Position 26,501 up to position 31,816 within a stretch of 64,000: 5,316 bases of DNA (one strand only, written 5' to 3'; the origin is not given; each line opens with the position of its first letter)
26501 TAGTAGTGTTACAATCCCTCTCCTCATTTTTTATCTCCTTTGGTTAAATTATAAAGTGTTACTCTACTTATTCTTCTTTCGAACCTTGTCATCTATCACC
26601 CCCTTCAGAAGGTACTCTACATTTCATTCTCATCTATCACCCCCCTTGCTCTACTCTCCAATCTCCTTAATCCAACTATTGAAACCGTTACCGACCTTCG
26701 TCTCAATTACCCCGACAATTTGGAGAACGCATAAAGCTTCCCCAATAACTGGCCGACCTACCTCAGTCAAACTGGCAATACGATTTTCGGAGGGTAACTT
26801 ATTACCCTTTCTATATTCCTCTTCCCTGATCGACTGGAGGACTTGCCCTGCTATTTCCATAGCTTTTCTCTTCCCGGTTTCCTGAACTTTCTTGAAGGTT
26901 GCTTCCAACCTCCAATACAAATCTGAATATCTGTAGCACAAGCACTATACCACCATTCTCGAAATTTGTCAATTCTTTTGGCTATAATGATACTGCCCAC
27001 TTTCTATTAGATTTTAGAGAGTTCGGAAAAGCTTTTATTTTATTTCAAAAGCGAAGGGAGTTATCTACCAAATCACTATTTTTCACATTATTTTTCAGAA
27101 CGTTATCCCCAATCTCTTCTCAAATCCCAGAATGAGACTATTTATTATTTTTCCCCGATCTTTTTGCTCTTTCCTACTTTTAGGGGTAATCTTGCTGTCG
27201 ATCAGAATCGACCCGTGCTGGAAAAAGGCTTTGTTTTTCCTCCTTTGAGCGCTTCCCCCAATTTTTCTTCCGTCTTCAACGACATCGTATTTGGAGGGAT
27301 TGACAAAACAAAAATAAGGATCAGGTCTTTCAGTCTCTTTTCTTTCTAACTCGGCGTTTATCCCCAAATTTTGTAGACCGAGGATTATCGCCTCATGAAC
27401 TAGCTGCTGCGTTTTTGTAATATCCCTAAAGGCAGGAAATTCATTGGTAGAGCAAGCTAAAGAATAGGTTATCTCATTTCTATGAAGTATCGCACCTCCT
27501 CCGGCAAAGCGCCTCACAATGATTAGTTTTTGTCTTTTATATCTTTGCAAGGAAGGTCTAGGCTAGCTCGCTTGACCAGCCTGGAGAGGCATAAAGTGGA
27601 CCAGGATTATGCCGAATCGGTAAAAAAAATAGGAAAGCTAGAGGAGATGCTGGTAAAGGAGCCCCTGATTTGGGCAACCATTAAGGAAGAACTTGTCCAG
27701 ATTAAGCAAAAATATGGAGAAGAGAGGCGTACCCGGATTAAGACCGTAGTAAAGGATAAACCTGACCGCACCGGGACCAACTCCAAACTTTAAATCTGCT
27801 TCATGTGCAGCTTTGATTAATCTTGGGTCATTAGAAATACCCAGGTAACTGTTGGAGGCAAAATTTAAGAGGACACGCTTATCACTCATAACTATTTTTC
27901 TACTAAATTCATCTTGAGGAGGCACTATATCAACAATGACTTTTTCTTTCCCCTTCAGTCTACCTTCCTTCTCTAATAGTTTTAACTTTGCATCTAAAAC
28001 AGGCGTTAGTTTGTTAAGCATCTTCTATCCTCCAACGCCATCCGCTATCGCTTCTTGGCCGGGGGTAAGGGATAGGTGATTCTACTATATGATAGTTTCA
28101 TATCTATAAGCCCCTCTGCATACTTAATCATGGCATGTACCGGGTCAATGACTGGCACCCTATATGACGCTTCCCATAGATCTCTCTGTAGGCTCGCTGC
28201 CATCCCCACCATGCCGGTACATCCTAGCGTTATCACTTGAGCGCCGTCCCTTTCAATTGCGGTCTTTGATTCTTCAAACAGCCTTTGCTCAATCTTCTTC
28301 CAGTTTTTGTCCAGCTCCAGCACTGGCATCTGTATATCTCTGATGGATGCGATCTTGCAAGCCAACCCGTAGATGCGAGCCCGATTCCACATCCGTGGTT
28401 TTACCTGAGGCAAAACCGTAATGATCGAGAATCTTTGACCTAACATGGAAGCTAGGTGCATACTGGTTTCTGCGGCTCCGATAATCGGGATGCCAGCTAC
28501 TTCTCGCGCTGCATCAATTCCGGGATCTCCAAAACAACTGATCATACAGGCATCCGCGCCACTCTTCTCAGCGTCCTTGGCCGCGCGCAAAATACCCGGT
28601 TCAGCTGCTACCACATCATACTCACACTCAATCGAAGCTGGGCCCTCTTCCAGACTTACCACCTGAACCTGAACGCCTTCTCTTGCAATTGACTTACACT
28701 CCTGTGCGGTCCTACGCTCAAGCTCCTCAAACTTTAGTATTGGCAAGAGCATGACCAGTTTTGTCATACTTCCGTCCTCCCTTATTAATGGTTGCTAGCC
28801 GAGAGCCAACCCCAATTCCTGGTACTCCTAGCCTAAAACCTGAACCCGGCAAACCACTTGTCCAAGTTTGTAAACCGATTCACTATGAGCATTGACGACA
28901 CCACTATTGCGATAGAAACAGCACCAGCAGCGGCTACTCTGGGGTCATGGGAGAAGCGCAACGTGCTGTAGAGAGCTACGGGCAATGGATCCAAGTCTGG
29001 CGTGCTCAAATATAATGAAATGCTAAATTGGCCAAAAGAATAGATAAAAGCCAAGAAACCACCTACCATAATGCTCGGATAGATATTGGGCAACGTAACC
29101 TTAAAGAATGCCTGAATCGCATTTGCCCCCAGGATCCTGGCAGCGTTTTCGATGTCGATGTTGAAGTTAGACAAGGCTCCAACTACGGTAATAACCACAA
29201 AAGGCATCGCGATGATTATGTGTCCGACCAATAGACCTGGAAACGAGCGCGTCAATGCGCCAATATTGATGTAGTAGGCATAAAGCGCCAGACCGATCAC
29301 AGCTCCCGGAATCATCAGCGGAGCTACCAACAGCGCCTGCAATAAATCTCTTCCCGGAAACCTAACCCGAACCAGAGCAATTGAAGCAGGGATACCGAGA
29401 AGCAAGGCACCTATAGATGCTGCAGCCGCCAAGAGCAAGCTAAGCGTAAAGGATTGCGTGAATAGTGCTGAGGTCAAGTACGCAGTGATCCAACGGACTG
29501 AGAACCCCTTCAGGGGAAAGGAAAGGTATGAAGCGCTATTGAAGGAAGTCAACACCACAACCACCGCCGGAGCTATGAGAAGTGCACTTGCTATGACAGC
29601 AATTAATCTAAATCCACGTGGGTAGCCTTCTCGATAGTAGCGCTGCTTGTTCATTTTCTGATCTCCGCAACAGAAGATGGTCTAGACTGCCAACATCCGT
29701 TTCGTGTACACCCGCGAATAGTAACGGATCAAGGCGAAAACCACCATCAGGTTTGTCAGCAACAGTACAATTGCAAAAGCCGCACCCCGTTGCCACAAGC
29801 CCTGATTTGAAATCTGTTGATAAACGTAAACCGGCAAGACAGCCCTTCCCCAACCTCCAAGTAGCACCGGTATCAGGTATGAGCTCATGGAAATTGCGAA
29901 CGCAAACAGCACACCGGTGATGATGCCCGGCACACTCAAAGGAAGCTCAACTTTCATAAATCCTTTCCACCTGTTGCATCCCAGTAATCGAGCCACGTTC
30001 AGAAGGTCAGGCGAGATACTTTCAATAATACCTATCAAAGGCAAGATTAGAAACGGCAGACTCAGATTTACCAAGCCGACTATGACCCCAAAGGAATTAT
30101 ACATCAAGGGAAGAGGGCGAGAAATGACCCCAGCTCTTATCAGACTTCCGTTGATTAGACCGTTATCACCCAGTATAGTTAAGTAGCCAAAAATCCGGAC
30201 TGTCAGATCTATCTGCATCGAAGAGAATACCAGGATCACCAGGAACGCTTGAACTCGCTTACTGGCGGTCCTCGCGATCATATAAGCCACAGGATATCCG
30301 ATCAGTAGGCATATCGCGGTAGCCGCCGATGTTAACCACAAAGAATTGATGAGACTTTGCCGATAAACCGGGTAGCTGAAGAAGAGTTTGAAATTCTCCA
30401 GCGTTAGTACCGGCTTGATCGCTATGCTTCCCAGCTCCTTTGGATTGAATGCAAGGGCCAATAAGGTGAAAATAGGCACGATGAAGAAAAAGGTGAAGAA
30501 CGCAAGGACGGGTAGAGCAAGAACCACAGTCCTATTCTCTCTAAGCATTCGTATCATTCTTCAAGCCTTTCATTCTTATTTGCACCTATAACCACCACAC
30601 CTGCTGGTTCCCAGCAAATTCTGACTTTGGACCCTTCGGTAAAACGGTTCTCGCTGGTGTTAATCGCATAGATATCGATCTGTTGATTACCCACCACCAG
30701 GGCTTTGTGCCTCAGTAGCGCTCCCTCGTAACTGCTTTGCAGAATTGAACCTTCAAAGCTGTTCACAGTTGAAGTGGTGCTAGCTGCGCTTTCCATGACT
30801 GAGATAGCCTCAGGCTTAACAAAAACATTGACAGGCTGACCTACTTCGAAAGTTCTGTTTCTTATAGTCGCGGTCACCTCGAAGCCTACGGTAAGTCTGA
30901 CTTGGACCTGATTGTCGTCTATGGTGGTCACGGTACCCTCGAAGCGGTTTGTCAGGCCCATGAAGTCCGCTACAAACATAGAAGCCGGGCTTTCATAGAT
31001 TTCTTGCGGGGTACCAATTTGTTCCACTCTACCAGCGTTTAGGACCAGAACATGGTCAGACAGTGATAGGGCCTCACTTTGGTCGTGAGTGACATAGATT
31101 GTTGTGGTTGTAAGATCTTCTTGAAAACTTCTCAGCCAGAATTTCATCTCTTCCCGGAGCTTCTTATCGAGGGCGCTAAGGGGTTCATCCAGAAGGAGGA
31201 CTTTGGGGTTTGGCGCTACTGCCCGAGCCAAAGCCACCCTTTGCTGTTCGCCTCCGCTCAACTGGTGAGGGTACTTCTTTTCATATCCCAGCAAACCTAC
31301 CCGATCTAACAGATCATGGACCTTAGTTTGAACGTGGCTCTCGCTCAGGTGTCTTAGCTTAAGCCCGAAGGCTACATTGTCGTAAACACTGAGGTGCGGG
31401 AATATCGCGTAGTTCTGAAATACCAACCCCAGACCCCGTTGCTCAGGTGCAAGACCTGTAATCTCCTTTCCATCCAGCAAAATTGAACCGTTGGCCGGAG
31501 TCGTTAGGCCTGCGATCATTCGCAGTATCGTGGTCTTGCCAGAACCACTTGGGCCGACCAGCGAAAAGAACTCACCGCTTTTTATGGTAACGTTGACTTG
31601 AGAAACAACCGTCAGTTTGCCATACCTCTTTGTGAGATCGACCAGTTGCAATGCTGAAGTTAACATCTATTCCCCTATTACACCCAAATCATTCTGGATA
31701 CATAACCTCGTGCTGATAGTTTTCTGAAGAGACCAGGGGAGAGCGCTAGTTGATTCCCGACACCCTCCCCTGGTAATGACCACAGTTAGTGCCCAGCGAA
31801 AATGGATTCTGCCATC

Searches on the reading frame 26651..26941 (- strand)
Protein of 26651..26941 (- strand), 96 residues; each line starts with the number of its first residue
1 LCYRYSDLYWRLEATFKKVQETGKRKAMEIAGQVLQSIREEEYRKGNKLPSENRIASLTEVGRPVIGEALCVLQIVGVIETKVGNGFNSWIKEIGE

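Call 5: search_protein_families(library=pfam, proteins=[window:26651-26941:-])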
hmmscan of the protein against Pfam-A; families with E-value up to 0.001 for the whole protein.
window:26651-26941:- (96 aa): 1 family
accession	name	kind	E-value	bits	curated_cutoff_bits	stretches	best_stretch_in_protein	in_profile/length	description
PF00392.27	GntR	-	7.5e-12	45.2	27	1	29-87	4-62/64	Bacterial regulatory proteins, gntR family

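Call 50: search_protein_families(library=pfam, proteins=[L107:735-1466:+, L107:1675-2631:+, L107:2849-3958:+, L107:4038-4469:+, L107:6112-6696:+, L107:7088-7696:-, L108:4610-5158:+, L108:6205-7125:+, L108:7480-8835:+, L108:10202-11092:+], max_evalue=0.01)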
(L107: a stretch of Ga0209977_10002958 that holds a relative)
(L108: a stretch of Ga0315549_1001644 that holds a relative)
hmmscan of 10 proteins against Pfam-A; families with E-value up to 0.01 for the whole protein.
L107:735-1466:+ (243 aa): 2 families
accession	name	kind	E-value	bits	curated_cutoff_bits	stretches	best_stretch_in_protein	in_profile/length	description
PF21948.1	LplA-B_cat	-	3.1e-26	93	27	1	16-185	1-152/200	Lipoyl protein ligase A/B catalytic domain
PF03099.24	BPL_LplA_LipB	-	1.2e-14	54.8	21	1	56-180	5-131/133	Biotin/lipoate A/B protein ligase family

L107:1675-2631:+ (318 aa): 1 family
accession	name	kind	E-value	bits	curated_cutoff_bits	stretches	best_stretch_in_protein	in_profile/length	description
PF01261.30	AP_endonuc_2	-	1.3e-10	41.8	31.1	1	41-309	4-245/249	Xylose isomerase-like TIM barrel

L107:2849-3958:+ (369 aa): 2 families
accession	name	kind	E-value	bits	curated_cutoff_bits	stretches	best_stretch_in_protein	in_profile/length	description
PF01168.26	Ala_racemase_N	-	3.5e-31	109.1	24.1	1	28-251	4-218/220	Alanine racemase, N-terminal domain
PF14031.13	D-ser_dehydrat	-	3.2e-19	69.8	22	1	264-351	1-97/97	Putative serine dehydratase domain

L107:4038-4469:+ (143 aa): 1 family
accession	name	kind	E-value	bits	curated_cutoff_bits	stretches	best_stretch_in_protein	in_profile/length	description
PF13669.12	Glyoxalase_4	-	1.5e-10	41.8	27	1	2-104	14-97/109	Glyoxalase/Bleomycin resistance protein/Dioxygenase superfamily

L107:6112-6696:+ (194 aa): 1 family
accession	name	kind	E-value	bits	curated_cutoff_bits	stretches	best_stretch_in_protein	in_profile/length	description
PF01380.27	SIS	-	6.7e-08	32.8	25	1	42-141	2-107/131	SIS domain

L107:7088-7696:- (202 aa): 0 families

L108:4610-5158:+ (182 aa): 2 families
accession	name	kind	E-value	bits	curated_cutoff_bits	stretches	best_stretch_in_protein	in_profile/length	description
PF04542.20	Sigma70_r2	-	7.7e-09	35.7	24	1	7-68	2-67/71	Sigma-70 region 2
PF04545.22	Sigma70_r4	-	8.3e-05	22.5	24.1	1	131-162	16-44/50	Sigma-70, region 4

L108:6205-7125:+ (306 aa): 1 family
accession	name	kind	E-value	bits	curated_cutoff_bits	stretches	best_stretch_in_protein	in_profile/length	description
PF01261.30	AP_endonuc_2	-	1.4e-31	110.5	31.1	1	28-298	5-246/249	Xylose isomerase-like TIM barrel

L108:7480-8835:+ (451 aa): 1 family
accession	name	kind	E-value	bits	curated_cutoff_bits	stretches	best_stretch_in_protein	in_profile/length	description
PF00202.27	Aminotran_3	-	2.3e-64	218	30.5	1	31-438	12-399/403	Aminotransferase class-III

L108:10202-11092:+ (296 aa): 1 family
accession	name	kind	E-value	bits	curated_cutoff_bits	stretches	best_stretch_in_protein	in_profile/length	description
PF01261.30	AP_endonuc_2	-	2.7e-33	116.1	31.1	1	21-273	3-231/249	Xylose isomerase-like TIM barrel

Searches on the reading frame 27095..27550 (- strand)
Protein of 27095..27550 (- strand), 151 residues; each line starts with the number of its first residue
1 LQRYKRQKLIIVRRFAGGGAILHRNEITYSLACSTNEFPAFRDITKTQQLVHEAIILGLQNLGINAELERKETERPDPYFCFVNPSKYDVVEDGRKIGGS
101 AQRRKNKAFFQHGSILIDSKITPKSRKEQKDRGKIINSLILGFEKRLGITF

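Call 5: search_protein_families(library=pfam, proteins=[window:27095-27550:-])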
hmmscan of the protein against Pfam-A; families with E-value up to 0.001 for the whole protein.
window:27095-27550:- (151 aa): 2 families
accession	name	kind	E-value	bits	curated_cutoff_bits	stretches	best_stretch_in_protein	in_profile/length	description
PF21948.1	LplA-B_cat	-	3.5e-19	70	27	1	3-123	50-152/200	Lipoyl protein ligase A/B catalytic domain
PF03099.24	BPL_LplA_LipB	-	1.2e-13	51.5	21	1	3-118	20-131/133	Biotin/lipoate A/B protein ligase family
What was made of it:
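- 27095..27559 (-): lplA', a lipoate-protein ligase gene lacking its 5' end (cut at the gyrA junction) and, in this genome only, about 300 nt at its 3' end. Pfam LplA-B_cat, profile positions 50-152 of 200 (call 5).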

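Call 50: search_protein_families(library=pfam, proteins=[L107:735-1466:+, L107:1675-2631:+, L107:2849-3958:+, L107:4038-4469:+, L107:6112-6696:+, L107:7088-7696:-, L108:4610-5158:+, L108:6205-7125:+, L108:7480-8835:+, L108:10202-11092:+], max_evalue=0.01)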
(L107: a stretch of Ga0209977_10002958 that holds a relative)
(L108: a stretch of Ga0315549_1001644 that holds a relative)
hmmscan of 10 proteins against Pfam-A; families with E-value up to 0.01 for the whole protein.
L107:735-1466:+ (243 aa): 2 families
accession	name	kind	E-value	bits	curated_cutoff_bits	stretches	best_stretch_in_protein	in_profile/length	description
PF21948.1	LplA-B_cat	-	3.1e-26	93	27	1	16-185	1-152/200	Lipoyl protein ligase A/B catalytic domain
PF03099.24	BPL_LplA_LipB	-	1.2e-14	54.8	21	1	56-180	5-131/133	Biotin/lipoate A/B protein ligase family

L107:1675-2631:+ (318 aa): 1 family
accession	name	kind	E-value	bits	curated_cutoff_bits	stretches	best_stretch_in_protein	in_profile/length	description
PF01261.30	AP_endonuc_2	-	1.3e-10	41.8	31.1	1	41-309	4-245/249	Xylose isomerase-like TIM barrel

L107:2849-3958:+ (369 aa): 2 families
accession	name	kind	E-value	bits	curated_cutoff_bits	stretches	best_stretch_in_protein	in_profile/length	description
PF01168.26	Ala_racemase_N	-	3.5e-31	109.1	24.1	1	28-251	4-218/220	Alanine racemase, N-terminal domain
PF14031.13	D-ser_dehydrat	-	3.2e-19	69.8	22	1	264-351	1-97/97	Putative serine dehydratase domain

L107:4038-4469:+ (143 aa): 1 family
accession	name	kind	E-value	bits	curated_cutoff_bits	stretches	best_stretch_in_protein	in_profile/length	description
PF13669.12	Glyoxalase_4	-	1.5e-10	41.8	27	1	2-104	14-97/109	Glyoxalase/Bleomycin resistance protein/Dioxygenase superfamily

L107:6112-6696:+ (194 aa): 1 family
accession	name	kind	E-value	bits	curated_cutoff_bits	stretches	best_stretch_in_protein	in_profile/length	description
PF01380.27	SIS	-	6.7e-08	32.8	25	1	42-141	2-107/131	SIS domain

L107:7088-7696:- (202 aa): 0 families

L108:4610-5158:+ (182 aa): 2 families
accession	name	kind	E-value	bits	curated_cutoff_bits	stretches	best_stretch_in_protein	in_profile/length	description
PF04542.20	Sigma70_r2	-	7.7e-09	35.7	24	1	7-68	2-67/71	Sigma-70 region 2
PF04545.22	Sigma70_r4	-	8.3e-05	22.5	24.1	1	131-162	16-44/50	Sigma-70, region 4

L108:6205-7125:+ (306 aa): 1 family
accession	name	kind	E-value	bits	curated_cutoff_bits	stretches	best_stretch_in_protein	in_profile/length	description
PF01261.30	AP_endonuc_2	-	1.4e-31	110.5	31.1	1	28-298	5-246/249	Xylose isomerase-like TIM barrel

L108:7480-8835:+ (451 aa): 1 family
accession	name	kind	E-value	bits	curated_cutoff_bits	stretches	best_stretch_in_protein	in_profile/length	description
PF00202.27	Aminotran_3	-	2.3e-64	218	30.5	1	31-438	12-399/403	Aminotransferase class-III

L108:10202-11092:+ (296 aa): 1 family
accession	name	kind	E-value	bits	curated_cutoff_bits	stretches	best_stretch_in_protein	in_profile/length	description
PF01261.30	AP_endonuc_2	-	2.7e-33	116.1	31.1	1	21-273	3-231/249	Xylose isomerase-like TIM barrel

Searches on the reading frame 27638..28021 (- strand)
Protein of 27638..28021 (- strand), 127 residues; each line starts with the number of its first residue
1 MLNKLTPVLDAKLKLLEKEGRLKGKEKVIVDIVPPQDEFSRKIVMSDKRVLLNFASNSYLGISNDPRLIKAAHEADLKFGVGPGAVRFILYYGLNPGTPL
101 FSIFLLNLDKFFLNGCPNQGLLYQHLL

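Call 5: search_protein_families(library=pfam, proteins=[window:27638-28021:-])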
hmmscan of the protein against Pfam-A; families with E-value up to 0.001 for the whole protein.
window:27638-28021:- (127 aa): 0 families

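Call 50: search_protein_families(library=pfam, proteins=[L107:735-1466:+, L107:1675-2631:+, L107:2849-3958:+, L107:4038-4469:+, L107:6112-6696:+, L107:7088-7696:-, L108:4610-5158:+, L108:6205-7125:+, L108:7480-8835:+, L108:10202-11092:+], max_evalue=0.01)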
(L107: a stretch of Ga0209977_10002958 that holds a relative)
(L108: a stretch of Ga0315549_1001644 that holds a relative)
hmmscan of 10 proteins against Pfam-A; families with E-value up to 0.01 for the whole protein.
L107:735-1466:+ (243 aa): 2 families
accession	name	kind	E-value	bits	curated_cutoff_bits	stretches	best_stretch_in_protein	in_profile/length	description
PF21948.1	LplA-B_cat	-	3.1e-26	93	27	1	16-185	1-152/200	Lipoyl protein ligase A/B catalytic domain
PF03099.24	BPL_LplA_LipB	-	1.2e-14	54.8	21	1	56-180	5-131/133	Biotin/lipoate A/B protein ligase family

L107:1675-2631:+ (318 aa): 1 family
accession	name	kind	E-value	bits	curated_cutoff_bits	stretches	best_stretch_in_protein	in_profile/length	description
PF01261.30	AP_endonuc_2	-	1.3e-10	41.8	31.1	1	41-309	4-245/249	Xylose isomerase-like TIM barrel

L107:2849-3958:+ (369 aa): 2 families
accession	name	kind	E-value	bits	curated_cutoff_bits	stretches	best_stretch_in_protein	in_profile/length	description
PF01168.26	Ala_racemase_N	-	3.5e-31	109.1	24.1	1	28-251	4-218/220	Alanine racemase, N-terminal domain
PF14031.13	D-ser_dehydrat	-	3.2e-19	69.8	22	1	264-351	1-97/97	Putative serine dehydratase domain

L107:4038-4469:+ (143 aa): 1 family
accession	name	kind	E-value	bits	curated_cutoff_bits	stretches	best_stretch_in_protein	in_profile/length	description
PF13669.12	Glyoxalase_4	-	1.5e-10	41.8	27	1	2-104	14-97/109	Glyoxalase/Bleomycin resistance protein/Dioxygenase superfamily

L107:6112-6696:+ (194 aa): 1 family
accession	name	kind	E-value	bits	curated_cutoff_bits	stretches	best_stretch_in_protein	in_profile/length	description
PF01380.27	SIS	-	6.7e-08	32.8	25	1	42-141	2-107/131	SIS domain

L107:7088-7696:- (202 aa): 0 families

L108:4610-5158:+ (182 aa): 2 families
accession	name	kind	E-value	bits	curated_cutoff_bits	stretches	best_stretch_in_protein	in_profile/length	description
PF04542.20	Sigma70_r2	-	7.7e-09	35.7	24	1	7-68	2-67/71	Sigma-70 region 2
PF04545.22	Sigma70_r4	-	8.3e-05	22.5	24.1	1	131-162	16-44/50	Sigma-70, region 4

L108:6205-7125:+ (306 aa): 1 family
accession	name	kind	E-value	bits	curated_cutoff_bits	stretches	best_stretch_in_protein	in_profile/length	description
PF01261.30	AP_endonuc_2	-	1.4e-31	110.5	31.1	1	28-298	5-246/249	Xylose isomerase-like TIM barrel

L108:7480-8835:+ (451 aa): 1 family
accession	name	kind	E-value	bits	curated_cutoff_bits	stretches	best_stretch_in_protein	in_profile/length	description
PF00202.27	Aminotran_3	-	2.3e-64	218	30.5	1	31-438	12-399/403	Aminotransferase class-III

L108:10202-11092:+ (296 aa): 1 family
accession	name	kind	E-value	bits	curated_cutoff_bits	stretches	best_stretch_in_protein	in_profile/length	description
PF01261.30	AP_endonuc_2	-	2.7e-33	116.1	31.1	1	21-273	3-231/249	Xylose isomerase-like TIM barrel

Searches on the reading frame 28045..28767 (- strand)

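Call 5: search_protein_families(library=pfam, proteins=[window:28045-28767:-])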
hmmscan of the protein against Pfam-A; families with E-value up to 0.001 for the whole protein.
window:28045-28767:- (240 aa): 1 family
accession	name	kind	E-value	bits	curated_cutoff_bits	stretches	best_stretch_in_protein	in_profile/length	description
PF01177.27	Asp_Glu_race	-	9.2e-45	153.5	31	1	17-217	13-211/211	Asp/Glu/Hydantoin racemase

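Call 50: search_protein_families(library=pfam, proteins=[L107:735-1466:+, L107:1675-2631:+, L107:2849-3958:+, L107:4038-4469:+, L107:6112-6696:+, L107:7088-7696:-, L108:4610-5158:+, L108:6205-7125:+, L108:7480-8835:+, L108:10202-11092:+], max_evalue=0.01)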
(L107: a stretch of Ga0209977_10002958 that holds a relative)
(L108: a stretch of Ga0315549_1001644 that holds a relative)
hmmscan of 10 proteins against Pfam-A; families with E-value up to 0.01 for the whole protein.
L107:735-1466:+ (243 aa): 2 families
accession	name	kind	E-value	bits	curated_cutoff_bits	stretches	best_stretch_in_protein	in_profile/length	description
PF21948.1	LplA-B_cat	-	3.1e-26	93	27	1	16-185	1-152/200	Lipoyl protein ligase A/B catalytic domain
PF03099.24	BPL_LplA_LipB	-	1.2e-14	54.8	21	1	56-180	5-131/133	Biotin/lipoate A/B protein ligase family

L107:1675-2631:+ (318 aa): 1 family
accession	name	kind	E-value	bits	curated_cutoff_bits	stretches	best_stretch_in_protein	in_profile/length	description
PF01261.30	AP_endonuc_2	-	1.3e-10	41.8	31.1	1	41-309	4-245/249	Xylose isomerase-like TIM barrel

L107:2849-3958:+ (369 aa): 2 families
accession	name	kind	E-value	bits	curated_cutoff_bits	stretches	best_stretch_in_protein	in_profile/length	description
PF01168.26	Ala_racemase_N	-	3.5e-31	109.1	24.1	1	28-251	4-218/220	Alanine racemase, N-terminal domain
PF14031.13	D-ser_dehydrat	-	3.2e-19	69.8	22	1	264-351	1-97/97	Putative serine dehydratase domain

L107:4038-4469:+ (143 aa): 1 family
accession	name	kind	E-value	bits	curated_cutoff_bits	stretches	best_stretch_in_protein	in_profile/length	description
PF13669.12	Glyoxalase_4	-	1.5e-10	41.8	27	1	2-104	14-97/109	Glyoxalase/Bleomycin resistance protein/Dioxygenase superfamily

L107:6112-6696:+ (194 aa): 1 family
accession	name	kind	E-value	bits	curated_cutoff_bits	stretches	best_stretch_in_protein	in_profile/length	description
PF01380.27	SIS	-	6.7e-08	32.8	25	1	42-141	2-107/131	SIS domain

L107:7088-7696:- (202 aa): 0 families

L108:4610-5158:+ (182 aa): 2 families
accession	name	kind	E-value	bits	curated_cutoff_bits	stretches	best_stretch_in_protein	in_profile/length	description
PF04542.20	Sigma70_r2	-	7.7e-09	35.7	24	1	7-68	2-67/71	Sigma-70 region 2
PF04545.22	Sigma70_r4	-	8.3e-05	22.5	24.1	1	131-162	16-44/50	Sigma-70, region 4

L108:6205-7125:+ (306 aa): 1 family
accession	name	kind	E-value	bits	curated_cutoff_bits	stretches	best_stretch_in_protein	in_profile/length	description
PF01261.30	AP_endonuc_2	-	1.4e-31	110.5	31.1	1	28-298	5-246/249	Xylose isomerase-like TIM barrel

L108:7480-8835:+ (451 aa): 1 family
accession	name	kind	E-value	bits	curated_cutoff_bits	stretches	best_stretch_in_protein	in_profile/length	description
PF00202.27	Aminotran_3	-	2.3e-64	218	30.5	1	31-438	12-399/403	Aminotransferase class-III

L108:10202-11092:+ (296 aa): 1 family
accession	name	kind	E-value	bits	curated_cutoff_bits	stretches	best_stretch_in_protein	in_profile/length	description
PF01261.30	AP_endonuc_2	-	2.7e-33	116.1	31.1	1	21-273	3-231/249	Xylose isomerase-like TIM barrel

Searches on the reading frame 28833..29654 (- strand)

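Call 5: search_protein_families(library=pfam, proteins=[window:28833-29654:-])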
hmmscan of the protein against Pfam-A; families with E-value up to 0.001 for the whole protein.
window:28833-29654:- (273 aa): 1 family
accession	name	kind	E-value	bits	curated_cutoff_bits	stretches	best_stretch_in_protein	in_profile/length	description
PF00528.27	BPD_transp_1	-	6.9e-16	58.9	26.4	1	85-260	3-177/184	Binding-protein-dependent transport system inner membrane component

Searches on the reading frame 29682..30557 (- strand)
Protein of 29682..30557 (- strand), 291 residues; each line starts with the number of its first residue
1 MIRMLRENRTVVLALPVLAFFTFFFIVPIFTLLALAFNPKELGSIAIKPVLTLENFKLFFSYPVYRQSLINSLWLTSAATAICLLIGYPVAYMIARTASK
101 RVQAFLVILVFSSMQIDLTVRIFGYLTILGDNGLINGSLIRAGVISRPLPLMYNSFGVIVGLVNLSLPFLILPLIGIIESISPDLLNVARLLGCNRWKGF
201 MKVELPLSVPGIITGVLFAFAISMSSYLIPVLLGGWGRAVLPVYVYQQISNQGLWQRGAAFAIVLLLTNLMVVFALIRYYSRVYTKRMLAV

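Call 5: search_protein_families(library=pfam, proteins=[window:29682-30557:-])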
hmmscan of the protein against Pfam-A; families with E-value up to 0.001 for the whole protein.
window:29682-30557:- (291 aa): 2 families
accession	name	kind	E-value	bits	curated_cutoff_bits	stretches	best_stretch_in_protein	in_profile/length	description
PF00528.27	BPD_transp_1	-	5.8e-13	49.4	26.4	1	154-279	52-176/184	Binding-protein-dependent transport system inner membrane component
PF03824.22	NicO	-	0.00042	20.2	27.7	1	214-286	42-114/287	High-affinity nickel-transport protein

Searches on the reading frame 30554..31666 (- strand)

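Call 5: search_protein_families(library=pfam, proteins=[window:30554-31666:-])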
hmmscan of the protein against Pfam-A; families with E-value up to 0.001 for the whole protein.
window:30554-31666:- (370 aa): 5 families
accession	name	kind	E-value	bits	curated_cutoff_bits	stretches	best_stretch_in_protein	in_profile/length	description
PF00005.33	ABC_tran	-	3.1e-37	128.7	25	1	22-163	2-136/137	ABC transporter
PF08402.16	TOBE_2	-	8.6e-08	32.6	21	1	282-359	2-75/76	TOBE domain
PF13304.12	AAA_21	-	2.3e-05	25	27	0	34-54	2-22/304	AAA domain, putative AbiEii toxin, Type IV TA system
PF02463.25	SMC_N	-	7.3e-05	22.7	40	0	125-196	126-199/220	RecF/RecN/SMC N terminal domain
PF13604.12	AAA_30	-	0.00055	20.2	27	0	27-77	13-57/191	AAA domain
